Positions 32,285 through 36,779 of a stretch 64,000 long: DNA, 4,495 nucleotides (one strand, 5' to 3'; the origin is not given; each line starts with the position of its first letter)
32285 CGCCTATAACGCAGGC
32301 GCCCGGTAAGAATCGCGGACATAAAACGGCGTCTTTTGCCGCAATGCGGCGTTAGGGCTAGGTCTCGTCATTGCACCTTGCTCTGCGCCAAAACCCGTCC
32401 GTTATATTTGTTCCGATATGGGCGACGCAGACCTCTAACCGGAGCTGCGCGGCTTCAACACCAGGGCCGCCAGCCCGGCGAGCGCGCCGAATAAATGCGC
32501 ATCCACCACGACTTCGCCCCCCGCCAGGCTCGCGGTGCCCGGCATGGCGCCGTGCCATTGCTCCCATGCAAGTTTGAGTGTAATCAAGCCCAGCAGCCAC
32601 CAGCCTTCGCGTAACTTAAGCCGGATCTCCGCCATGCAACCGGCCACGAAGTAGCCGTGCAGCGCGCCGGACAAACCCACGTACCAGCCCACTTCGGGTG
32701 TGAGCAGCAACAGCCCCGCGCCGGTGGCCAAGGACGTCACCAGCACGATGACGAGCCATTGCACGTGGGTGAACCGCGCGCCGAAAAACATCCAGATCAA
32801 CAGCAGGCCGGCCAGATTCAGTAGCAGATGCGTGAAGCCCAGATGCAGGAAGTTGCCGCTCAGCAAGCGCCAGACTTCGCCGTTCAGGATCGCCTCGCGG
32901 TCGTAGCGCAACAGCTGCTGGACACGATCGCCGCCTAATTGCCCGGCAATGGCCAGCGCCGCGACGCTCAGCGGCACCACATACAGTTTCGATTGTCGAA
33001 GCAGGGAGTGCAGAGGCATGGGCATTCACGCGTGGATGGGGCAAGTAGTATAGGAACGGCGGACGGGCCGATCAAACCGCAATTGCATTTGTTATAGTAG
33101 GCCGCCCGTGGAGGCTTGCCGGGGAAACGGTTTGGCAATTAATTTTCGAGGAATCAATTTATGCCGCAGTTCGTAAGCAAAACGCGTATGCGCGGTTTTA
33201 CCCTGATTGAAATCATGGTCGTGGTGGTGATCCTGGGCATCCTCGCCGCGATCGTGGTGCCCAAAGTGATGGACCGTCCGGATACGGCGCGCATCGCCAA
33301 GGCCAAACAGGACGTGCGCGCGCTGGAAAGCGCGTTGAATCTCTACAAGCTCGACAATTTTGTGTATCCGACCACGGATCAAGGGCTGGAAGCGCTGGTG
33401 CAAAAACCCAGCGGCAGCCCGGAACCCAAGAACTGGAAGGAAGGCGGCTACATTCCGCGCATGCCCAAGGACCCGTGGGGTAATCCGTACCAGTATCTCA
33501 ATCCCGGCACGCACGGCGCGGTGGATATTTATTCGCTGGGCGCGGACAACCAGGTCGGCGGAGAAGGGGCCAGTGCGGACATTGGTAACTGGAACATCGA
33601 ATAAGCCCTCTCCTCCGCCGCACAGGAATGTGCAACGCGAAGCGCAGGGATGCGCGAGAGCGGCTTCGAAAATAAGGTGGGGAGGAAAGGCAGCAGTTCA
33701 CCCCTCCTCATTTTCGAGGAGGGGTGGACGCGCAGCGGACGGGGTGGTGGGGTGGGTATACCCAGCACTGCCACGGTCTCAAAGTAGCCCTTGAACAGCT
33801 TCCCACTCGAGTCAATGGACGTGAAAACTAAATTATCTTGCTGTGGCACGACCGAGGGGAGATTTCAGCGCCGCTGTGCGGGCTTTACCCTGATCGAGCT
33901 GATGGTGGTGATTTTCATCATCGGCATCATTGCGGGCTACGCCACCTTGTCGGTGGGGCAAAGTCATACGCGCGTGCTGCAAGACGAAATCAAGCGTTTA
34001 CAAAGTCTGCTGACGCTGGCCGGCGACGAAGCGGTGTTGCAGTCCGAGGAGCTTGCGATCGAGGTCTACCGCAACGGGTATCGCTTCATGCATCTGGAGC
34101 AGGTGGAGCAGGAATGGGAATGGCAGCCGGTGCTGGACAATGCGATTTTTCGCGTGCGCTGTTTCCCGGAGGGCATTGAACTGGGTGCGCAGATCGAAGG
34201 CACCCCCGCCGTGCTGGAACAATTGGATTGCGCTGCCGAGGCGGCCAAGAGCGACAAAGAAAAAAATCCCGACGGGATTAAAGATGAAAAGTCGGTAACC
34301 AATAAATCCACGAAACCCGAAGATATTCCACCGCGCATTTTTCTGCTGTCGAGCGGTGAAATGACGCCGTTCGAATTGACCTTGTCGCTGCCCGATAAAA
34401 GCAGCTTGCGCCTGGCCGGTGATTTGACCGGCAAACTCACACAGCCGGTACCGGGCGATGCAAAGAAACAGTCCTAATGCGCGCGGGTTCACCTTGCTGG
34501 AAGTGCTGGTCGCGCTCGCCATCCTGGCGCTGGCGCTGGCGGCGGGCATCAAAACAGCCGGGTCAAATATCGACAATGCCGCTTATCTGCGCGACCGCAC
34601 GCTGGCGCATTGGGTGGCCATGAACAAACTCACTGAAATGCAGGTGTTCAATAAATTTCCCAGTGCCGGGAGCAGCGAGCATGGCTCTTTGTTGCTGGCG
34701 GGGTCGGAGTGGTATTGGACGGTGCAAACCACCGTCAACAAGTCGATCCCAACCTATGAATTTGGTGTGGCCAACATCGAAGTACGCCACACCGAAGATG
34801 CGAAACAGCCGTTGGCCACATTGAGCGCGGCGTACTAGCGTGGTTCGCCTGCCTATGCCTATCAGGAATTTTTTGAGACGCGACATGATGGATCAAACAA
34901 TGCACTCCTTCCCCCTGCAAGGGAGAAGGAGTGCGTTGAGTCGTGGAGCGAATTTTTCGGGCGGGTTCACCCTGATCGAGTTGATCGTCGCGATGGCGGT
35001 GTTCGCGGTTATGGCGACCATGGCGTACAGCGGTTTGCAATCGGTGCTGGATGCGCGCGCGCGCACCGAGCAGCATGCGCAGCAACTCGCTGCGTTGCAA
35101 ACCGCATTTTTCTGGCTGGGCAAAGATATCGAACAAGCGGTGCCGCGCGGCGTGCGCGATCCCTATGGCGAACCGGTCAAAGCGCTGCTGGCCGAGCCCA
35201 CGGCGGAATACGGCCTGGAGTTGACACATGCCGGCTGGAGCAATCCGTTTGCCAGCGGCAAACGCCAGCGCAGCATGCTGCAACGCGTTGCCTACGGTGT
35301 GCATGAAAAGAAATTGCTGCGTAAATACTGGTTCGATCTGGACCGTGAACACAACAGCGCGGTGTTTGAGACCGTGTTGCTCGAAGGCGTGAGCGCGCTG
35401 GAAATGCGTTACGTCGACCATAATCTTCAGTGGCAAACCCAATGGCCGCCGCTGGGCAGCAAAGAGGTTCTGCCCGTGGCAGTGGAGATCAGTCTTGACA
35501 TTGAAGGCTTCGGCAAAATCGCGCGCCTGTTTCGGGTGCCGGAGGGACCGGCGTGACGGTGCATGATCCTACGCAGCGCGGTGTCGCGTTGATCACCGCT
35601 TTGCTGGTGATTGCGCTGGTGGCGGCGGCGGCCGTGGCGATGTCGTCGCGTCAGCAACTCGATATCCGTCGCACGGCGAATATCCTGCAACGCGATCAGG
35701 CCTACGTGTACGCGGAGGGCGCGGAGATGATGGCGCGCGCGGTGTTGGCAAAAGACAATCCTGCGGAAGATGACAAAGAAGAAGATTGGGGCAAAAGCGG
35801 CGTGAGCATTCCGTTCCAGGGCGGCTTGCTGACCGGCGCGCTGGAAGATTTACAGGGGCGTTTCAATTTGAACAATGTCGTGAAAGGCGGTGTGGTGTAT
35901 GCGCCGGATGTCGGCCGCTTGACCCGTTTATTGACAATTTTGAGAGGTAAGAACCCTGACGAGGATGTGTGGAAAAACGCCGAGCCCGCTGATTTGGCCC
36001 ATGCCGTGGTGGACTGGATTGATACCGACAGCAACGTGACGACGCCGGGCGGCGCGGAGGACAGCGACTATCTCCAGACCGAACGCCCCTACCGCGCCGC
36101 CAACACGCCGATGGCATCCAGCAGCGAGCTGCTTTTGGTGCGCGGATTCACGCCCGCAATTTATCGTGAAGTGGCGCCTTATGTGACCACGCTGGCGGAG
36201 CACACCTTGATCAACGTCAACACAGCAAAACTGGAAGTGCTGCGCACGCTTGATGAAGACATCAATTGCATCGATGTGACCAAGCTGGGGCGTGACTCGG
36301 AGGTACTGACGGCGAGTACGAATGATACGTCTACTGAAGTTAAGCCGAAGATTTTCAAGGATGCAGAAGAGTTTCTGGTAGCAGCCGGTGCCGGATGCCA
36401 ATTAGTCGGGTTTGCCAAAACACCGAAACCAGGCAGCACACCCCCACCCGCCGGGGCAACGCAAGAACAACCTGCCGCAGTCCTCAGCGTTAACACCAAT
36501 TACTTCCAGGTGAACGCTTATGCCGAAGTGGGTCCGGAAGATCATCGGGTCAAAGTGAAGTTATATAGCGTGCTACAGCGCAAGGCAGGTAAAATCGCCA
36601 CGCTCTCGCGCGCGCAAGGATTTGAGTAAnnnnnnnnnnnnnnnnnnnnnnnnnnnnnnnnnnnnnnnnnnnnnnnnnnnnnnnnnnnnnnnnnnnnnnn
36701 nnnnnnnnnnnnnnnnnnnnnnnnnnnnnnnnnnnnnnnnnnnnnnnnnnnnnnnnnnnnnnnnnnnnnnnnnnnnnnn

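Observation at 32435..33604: Rhombosortase-like short rhomboid protease divergently adjacent to the gspG-N operon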

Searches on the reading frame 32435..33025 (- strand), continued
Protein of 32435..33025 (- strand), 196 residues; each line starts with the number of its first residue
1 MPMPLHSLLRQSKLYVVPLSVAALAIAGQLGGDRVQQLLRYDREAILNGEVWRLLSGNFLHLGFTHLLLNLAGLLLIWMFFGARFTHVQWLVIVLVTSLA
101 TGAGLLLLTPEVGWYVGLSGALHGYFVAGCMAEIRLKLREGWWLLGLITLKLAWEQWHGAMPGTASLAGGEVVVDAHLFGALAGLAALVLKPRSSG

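Call 48: fold_search(model_id=the predicted structure, library=pdb)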
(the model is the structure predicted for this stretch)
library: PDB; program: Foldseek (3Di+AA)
matches with E <= 10: 118; with E <= 0.001: 33
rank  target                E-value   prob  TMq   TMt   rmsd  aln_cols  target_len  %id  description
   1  4qnz_A                1.0e-05  1.00  0.62  0.66   4.1       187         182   24  Crystal structure of rhomboid intramembrane protease GlpG F146I in complex with peptide derived inhibitor Ac-FATA-cmk (released 2014-09-24)
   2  5f5d                  2.1e-05  1.00  0.59  0.65   4.1       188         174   23  Crystal structures and Inhibition kinetics reveal a two-state catalytic mechanism with drug design implications for rhom (released 2016-02-24)
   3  2xtu                  2.5e-05  1.00  0.59  0.63   4.7       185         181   22  Structure of E.coli rhomboid protease GlpG active site mutant, S201T in trigonal crystal form (released 2011-02-02)
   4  5f5k_A                2.8e-05  1.00  0.65  0.70   3.8       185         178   22  E.Coli GlpG Y205F mutant complexed with aldehyde inhibitor in DMPC/CHAPSO bicelle (released 2016-02-10)
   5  2o7l                  2.8e-05  1.00  0.60  0.66   4.4       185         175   23  The open-cap conformation of GlpG (released 2006-12-26)
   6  3zmj                  5.6e-05  1.00  0.59  0.64   4.6       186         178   24  Structure of E.coli rhomboid protease GlpG in complex with monobactam L61 (released 2013-05-22)
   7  8ab5_A                6.5e-05  1.00  0.62  0.67   4.6       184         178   23  Structure of E. coli GlpG in complex with peptide derived inhibitor Ac-VRHA-conh-[4-(4-butyl)-phenoxy-1-phenyl-2-butyl (released 2023-10-25)
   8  2xow                  7.2e-05  1.00  0.61  0.66   4.2       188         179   24  Structure of GlpG in complex with a mechanism-based isocoumarin inhibitor (released 2010-10-13)
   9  4qo0_A                7.5e-05  1.00  0.62  0.66   4.2       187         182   24  Crystal structure of rhomboid intramembrane protease GlpG in complex with peptide derived inhibitor Ac-FATA-cmk (released 2014-09-24)
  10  5f5j_A                7.9e-05  1.00  0.64  0.69   4.3       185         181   22  E.coli GlpG Y205F mutant complexed with aldehyde inhibitor in DMPC/CHAPSO bicelle (released 2016-02-10)
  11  2ic8                  7.9e-05  1.00  0.58  0.62   4.7       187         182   23  Crystal structure of GlpG (released 2006-10-17)
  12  6pju_A                8.7e-05  1.00  0.61  0.68   4.4       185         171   23  Time-resolved structural snapshot of proteolysis by GlpG inside the membrane (released 2019-11-27)
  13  6pjq_A                8.7e-05  1.00  0.60  0.67   4.4       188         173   24  Time-resolved structural snapshot of proteolysis by GlpG inside the membrane (released 2019-11-27)
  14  2irv_B                9.2e-05  1.00  0.62  0.67   4.4       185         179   24  Crystal structure of GlpG, a rhomboid intramembrane serine protease (released 2006-10-31)
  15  3zot                  1.1e-04  1.00  0.60  0.65   4.4       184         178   23  Structure of E.coli rhomboid protease GlpG in complex with monobactam L29 (data set 2) (released 2013-05-22)
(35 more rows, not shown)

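Call 62: find_encoding_contigs(protein=P0016, flank=10000, max_places=1)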
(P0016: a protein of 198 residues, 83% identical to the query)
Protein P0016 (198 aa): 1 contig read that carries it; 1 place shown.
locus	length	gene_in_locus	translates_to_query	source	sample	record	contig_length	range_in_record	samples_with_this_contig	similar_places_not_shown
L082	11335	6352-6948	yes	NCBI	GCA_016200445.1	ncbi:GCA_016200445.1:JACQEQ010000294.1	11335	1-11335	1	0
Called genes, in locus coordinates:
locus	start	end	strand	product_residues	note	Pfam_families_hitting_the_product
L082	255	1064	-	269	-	PF01203:T2SSN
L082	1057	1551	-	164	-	PF04612:T2SSM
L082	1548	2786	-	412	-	PF05134:T2SSL, PF12693:GspL_C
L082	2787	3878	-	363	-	PF21687:T2SSK_1st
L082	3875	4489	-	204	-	PF07963:N_methyl, PF11612:T2SSJ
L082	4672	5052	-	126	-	PF07963:N_methyl, PF02501:T2SSI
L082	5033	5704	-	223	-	PF07963:N_methyl, PF12019:GspH (faint)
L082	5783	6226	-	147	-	PF07963:N_methyl, PF08334:T2SSG, PF22434:PilW_C (weak)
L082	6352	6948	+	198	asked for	PF01694:Rhomboid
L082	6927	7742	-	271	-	PF13188:PAS_8 (weak), PF21370:PAS_GdpP (weak), PF00990:GGDEF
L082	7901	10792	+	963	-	PF12633:Adenyl_cycl_N, PF01295:Adenylate_cycl, PF26691:Adenylate_cycl_4th, PF26693:Adenylate_cycl_C (faint)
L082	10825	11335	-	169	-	PF02230:Abhydrolase_2, PF03959:FSH1 (weak), PF07859:Abhydrolase_3 (faint), PF12146:Hydrolase_4 (faint), PF00561:Abhydrolase_1 (faint)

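Call 63: find_encoding_contigs(protein=P0024, flank=10000, max_places=1)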
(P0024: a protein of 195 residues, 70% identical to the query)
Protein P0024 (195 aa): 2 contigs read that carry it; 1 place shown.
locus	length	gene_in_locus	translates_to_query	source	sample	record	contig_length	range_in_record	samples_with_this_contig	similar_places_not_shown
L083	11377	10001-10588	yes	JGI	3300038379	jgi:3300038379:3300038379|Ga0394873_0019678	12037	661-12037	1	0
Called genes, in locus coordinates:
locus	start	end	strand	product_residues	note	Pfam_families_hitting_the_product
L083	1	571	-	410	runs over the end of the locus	?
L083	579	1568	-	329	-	PF10143:PhosphMutase (weak)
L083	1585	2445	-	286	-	PF00892:EamA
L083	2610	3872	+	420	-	PF00672:HAMP, PF00990:GGDEF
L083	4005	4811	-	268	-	PF01203:T2SSN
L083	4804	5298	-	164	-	PF04612:T2SSM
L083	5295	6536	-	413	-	PF05134:T2SSL, PF12693:GspL_C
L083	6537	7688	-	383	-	PF21687:T2SSK_1st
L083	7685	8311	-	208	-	PF07963:N_methyl, PF11612:T2SSJ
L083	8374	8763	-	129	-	PF07963:N_methyl, PF02501:T2SSI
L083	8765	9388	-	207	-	PF07963:N_methyl, PF12019:GspH (faint)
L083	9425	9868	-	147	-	PF07963:N_methyl, PF08334:T2SSG, PF22434:PilW_C (weak)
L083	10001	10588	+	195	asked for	PF01694:Rhomboid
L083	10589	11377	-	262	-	?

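Call 64: find_encoding_contigs(protein=P0001, flank=10000, max_places=1)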
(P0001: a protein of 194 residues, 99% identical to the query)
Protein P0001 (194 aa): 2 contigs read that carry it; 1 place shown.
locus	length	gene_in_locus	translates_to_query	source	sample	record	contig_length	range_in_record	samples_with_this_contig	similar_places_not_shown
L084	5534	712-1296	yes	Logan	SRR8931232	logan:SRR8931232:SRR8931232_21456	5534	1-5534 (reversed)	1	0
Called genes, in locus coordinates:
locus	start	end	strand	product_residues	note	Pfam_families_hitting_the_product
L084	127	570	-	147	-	PF07963:N_methyl, PF08334:T2SSG, PF22434:PilW_C (weak)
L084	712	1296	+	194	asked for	PF01694:Rhomboid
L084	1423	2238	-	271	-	PF00990:GGDEF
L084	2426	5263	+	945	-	PF12633:Adenyl_cycl_N, PF01295:Adenylate_cycl, PF26691:Adenylate_cycl_4th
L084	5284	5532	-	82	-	?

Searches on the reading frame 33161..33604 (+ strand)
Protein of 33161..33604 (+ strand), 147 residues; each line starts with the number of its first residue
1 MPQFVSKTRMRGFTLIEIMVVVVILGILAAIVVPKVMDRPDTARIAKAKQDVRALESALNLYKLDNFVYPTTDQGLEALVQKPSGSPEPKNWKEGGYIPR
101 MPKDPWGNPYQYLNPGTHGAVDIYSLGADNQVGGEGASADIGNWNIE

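Call 7: search_protein_families(library=ncbifam, proteins=[window:33161-33604:+], max_evalue=0.001)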
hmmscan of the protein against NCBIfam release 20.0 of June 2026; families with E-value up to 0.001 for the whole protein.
window:33161-33604:+ (147 aa): 9 families
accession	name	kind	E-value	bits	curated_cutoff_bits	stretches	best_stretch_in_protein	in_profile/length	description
TIGR01710.1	typeII_sec_gspG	equivalog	1.4e-59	199.9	88.85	1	11-145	1-134/134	type II secretion system major pseudopilin GspG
NF041775.1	typeIV_PilA_Myxo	equivalog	2e-10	41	400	1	8-58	8-58/214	type IV pilin protein PilA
NF040999.1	pilin_ComGC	equivalog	7.3e-10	38.9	75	1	11-74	2-65/84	competence type IV pilus major pilin ComGC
TIGR01708.2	typeII_sec_gspH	equivalog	3.5e-09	36.9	80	1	11-61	2-49/169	type II secretion system minor pseudopilin GspH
NF007862.0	PRK10574.1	equivalog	1e-08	35.4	138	1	9-79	3-73/145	prepilin peptidase-dependent pilin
TIGR02532.1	IV_pilin_GFxxxE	domain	4.3e-08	32.7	16.3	1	11-33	2-24/24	prepilin-type N-terminal cleavage/methylation domain-containing protein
NF041013.1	T4P_ComGE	equivalog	7.8e-06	25.9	49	1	10-66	3-60/83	competence type IV pilus minor pilin ComGE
TIGR02596.1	TIGR02596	subfamily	0.00031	20.9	70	1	13-47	1-35/196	Verru_Chthon cassette protein D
NF007800.0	PRK10506.1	equivalog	0.00096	19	158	0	8-54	6-52/163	prepilin peptidase-dependent protein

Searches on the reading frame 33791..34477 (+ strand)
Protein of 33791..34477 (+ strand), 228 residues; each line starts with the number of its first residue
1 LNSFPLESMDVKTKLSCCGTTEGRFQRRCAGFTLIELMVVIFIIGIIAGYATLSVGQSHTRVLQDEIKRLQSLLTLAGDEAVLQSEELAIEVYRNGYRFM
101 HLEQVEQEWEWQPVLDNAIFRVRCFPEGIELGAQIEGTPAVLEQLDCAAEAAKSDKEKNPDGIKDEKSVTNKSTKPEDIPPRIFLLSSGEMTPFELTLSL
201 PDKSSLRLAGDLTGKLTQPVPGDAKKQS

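Call 7: search_protein_families(library=ncbifam, proteins=[window:33791-34477:+], max_evalue=0.001)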
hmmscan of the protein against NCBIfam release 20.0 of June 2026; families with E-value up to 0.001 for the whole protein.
window:33791-34477:+ (228 aa): 7 families
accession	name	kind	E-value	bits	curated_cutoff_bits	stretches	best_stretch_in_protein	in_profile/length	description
TIGR01708.2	typeII_sec_gspH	equivalog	4e-30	105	80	1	30-215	2-165/169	type II secretion system minor pseudopilin GspH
TIGR02532.1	IV_pilin_GFxxxE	domain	6.4e-08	32.1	16.3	1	30-51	2-23/24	prepilin-type N-terminal cleavage/methylation domain-containing protein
NF040982.1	ComGD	equivalog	1.1e-06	29.1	70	1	30-110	2-85/139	competence type IV pilus minor pilin ComGD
NF041775.1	typeIV_PilA_Myxo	equivalog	1.5e-06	28.3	400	1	24-71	5-53/214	type IV pilin protein PilA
TIGR01710.1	typeII_sec_gspG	equivalog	3.4e-05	23.9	88.85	1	31-70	2-45/134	type II secretion system major pseudopilin GspG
TIGR02596.1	TIGR02596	subfamily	7.8e-05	22.8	70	1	32-94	1-64/196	Verru_Chthon cassette protein D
NF007800.0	PRK10506.1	equivalog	0.00011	22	158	1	27-99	6-79/163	prepilin peptidase-dependent protein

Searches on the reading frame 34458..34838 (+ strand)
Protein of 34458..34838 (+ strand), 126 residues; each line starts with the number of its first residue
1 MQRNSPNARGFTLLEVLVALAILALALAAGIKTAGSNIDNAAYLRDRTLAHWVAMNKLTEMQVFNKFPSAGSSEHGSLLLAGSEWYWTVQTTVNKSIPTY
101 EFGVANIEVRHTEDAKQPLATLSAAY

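Call 7: search_protein_families(library=ncbifam, proteins=[window:34458-34838:+], max_evalue=0.001)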
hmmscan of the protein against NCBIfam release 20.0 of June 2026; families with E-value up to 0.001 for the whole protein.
window:34458-34838:+ (126 aa): 8 families
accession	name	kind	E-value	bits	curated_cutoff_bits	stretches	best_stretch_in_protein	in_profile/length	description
TIGR01707.1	gspI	equivalog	3.8e-24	85.1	44.35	1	10-92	1-82/101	type II secretion system minor pseudopilin GspI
TIGR02532.1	IV_pilin_GFxxxE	domain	1.8e-07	30.7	16.3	1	9-30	2-23/24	prepilin-type N-terminal cleavage/methylation domain-containing protein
NF047828.1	T3SSXpsI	equivalog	2e-05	24.6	150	1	9-33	2-26/132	type II secretion system protein XpsI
TIGR02523.1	type_IV_pilV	equivalog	9.9e-05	22.8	52.2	1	8-71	1-64/139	type IV pilus modification protein PilV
NF041013.1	T4P_ComGE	equivalog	0.00022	21.3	49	1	7-27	2-22/83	competence type IV pilus minor pilin ComGE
TIGR01708.2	typeII_sec_gspH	equivalog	0.00041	20.4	80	1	9-36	2-29/169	type II secretion system minor pseudopilin GspH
NF041002.1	pilin_ComGF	equivalog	0.0005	20.3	80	1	9-48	2-41/139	competence type IV pilus minor pilin ComGF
NF007800.0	PRK10506.1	equivalog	0.00083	19.2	158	1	3-33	3-33/163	prepilin peptidase-dependent protein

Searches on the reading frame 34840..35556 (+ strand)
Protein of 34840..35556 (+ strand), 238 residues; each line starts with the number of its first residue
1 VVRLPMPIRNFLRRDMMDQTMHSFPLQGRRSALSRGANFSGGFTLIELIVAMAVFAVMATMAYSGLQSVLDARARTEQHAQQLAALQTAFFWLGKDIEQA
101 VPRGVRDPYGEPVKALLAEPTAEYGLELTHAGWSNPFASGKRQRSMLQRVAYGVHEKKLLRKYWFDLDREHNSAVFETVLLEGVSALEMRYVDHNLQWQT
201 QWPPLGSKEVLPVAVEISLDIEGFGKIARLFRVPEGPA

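Call 7: search_protein_families(library=ncbifam, proteins=[window:34840-35556:+], max_evalue=0.001)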
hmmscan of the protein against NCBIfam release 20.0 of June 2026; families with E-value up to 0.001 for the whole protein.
window:34840-35556:+ (238 aa): 9 families
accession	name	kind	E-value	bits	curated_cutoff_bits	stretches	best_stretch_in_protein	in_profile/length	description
TIGR01711.1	gspJ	equivalog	3.5e-41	141.1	64.85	1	41-233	1-191/192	type II secretion system minor pseudopilin GspJ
TIGR02532.1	IV_pilin_GFxxxE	domain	1.9e-07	30.6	16.3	1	42-63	3-24/24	prepilin-type N-terminal cleavage/methylation domain-containing protein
NF038304.1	EPS_HpsC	equivalog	2.3e-05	24.2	200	1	37-101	17-81/318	hormogonium polysaccharide secretion pseudopilin HpsC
NF041013.1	T4P_ComGE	equivalog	3.3e-05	23.9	49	1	42-89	5-52/83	competence type IV pilus minor pilin ComGE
TIGR02599.1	TIGR02599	subfamily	3.6e-05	23.2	256.5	1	42-100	1-59/361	Verru_Chthon cassette protein C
NF006453.0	PRK08808.1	equivalog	0.00011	21.3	295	0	40-93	6-59/211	type II secretion system protein J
TIGR01707.1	gspI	equivalog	0.00019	21.9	44.35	1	42-78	1-37/101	type II secretion system minor pseudopilin GspI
TIGR01708.2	typeII_sec_gspH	equivalog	0.00033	20.7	80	1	42-86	3-46/169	type II secretion system minor pseudopilin GspH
NF007800.0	PRK10506.1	equivalog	0.00072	19.4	158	0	41-85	9-52/163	prepilin peptidase-dependent protein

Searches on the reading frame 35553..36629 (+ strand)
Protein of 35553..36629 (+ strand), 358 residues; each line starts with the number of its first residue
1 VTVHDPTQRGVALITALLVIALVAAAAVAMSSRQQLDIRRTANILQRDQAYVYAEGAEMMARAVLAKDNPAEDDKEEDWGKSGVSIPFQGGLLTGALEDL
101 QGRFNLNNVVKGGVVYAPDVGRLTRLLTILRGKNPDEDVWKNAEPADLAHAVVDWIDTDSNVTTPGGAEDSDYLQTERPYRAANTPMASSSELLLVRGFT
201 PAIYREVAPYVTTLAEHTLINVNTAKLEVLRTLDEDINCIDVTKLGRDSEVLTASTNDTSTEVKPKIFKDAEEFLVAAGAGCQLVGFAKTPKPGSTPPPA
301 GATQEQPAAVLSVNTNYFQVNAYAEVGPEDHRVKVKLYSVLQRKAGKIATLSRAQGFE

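Call 7: search_protein_families(library=ncbifam, proteins=[window:35553-36629:+], max_evalue=0.001)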
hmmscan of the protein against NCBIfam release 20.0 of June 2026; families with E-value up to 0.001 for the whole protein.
window:35553-36629:+ (358 aa): 1 family
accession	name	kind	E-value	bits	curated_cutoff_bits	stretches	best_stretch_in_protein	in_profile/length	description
NF037980.1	T2SS_GspK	equivalog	2.9e-71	240.5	130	1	8-345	1-298/307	type II secretion system minor pseudopilin GspK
